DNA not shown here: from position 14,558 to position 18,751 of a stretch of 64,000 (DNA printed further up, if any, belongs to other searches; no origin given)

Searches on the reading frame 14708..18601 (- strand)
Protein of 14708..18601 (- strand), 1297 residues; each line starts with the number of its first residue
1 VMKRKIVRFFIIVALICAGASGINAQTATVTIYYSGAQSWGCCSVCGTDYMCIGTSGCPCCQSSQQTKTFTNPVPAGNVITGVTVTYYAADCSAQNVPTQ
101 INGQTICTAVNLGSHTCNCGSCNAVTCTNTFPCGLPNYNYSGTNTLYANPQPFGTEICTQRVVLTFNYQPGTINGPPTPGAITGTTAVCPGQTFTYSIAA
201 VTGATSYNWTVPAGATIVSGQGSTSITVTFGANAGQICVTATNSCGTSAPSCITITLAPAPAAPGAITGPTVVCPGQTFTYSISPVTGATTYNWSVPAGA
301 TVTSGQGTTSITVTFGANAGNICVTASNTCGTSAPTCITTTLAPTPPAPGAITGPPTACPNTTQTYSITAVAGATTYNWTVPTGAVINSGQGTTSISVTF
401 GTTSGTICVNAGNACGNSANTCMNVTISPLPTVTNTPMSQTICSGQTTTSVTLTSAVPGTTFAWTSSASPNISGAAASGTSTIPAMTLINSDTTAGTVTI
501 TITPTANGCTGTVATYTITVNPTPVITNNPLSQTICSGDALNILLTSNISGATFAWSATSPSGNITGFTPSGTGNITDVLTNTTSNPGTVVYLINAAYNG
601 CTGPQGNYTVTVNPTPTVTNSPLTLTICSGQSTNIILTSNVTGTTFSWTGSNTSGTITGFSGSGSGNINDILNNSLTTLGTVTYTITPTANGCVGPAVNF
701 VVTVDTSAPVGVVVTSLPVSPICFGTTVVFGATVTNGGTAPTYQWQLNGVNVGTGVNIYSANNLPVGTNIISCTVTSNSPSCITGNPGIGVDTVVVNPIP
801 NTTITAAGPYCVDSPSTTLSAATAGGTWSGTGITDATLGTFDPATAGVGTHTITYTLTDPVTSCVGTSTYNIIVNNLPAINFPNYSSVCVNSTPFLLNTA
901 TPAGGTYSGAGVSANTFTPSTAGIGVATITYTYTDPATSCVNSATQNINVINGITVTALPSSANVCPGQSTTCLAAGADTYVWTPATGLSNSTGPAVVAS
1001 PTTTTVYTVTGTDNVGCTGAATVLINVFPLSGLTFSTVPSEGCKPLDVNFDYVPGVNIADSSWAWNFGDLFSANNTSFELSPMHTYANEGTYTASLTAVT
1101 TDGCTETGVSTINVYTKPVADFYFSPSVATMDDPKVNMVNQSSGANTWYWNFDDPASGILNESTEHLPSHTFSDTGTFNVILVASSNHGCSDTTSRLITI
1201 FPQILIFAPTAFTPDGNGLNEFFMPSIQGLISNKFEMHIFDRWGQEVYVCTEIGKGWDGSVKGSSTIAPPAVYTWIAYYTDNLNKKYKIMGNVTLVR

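Call 36: search_protein_families(library=pfam, proteins=[window:14708-18601:-], max_evalue=0.00001)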
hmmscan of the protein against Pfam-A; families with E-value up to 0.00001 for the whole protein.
window:14708-18601:- (1297 aa): 5 families
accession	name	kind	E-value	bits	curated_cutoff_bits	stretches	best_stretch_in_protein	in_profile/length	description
PF19408.5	PKD_6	-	6.2e-73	241.6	25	3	176-253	2-80/82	PKD-like domain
PF19406.5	PKD_5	-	3.7e-40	136.2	25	3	533-616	1-88/88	PKD-like domain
PF18911.6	PKD_4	-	6.1e-16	58.7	27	2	1060-1112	34-83/85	PKD domain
PF13585.12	CHU_C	-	4.5e-11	43.2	27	1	1208-1287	3-80/86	CHU_C Type IX secretion signal domain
PF00801.26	PKD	-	1.9e-09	37.8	23.5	0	1142-1197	26-78/80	PKD domain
